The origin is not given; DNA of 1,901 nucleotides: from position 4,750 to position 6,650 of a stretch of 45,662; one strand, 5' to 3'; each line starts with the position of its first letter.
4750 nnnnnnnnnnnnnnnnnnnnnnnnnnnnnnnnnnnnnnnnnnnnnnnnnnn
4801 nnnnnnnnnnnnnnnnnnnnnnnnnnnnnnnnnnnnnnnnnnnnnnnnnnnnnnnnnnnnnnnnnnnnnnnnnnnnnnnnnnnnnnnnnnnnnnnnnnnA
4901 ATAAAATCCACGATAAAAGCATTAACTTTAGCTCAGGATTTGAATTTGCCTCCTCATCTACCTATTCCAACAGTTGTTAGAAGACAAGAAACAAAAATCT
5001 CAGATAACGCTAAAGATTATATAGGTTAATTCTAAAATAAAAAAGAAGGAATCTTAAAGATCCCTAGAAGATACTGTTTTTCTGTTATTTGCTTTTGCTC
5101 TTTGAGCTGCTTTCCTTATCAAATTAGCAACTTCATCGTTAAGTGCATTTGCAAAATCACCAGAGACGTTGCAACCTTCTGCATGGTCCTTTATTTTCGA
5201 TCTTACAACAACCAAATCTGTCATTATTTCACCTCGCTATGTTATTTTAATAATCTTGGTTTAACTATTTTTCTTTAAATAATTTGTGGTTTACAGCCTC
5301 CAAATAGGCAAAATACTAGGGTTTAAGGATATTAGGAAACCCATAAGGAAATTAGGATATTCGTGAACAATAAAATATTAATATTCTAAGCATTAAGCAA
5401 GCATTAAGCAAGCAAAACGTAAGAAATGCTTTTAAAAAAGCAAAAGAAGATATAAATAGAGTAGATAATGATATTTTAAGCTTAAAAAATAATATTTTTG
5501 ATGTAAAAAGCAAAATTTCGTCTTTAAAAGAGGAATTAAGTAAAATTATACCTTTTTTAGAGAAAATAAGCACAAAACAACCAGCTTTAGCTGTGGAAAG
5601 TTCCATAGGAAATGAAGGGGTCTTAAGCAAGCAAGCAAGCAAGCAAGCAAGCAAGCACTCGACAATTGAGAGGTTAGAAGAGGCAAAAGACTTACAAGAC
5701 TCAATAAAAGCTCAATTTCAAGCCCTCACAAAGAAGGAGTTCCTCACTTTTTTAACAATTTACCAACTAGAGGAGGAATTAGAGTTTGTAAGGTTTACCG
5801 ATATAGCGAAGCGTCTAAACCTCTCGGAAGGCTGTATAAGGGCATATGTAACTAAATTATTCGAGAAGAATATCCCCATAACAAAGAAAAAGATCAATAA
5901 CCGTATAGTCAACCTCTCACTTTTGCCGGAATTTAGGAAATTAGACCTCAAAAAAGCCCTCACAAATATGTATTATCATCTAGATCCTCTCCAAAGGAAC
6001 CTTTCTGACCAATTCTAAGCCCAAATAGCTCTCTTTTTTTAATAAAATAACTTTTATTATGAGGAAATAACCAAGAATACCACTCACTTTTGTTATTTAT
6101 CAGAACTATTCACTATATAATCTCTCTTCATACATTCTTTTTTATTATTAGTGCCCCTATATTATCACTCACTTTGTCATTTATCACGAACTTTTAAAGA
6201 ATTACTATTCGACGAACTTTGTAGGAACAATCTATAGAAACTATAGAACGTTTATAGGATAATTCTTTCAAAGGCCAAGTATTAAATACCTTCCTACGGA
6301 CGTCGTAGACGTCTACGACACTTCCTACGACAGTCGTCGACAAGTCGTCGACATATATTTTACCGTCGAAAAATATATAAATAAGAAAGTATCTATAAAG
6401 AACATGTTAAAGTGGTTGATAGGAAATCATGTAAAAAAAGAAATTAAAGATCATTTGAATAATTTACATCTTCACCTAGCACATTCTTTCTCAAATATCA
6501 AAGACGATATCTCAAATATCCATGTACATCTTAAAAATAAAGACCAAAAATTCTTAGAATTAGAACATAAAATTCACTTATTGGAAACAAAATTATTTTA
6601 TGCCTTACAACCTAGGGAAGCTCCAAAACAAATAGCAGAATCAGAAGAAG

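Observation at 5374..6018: (AAGC)8 tetranucleotide tract inside a coiled-coil/wHTH gene: candidate slipped-strand phase switch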

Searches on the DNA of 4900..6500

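Call 87: search_rna_families(source=window, start=4900, end=6500, threshold=evalue, max_evalue=1)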
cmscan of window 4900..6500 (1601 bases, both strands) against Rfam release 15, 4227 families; matches with E-value up to 1: 1.
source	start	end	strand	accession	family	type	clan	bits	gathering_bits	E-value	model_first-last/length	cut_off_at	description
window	6405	6481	-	RF00204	snoR12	Gene; snRNA; snoRNA; CD-box;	-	23.1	39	0.22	1-83/83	no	Small nucleolar RNA R12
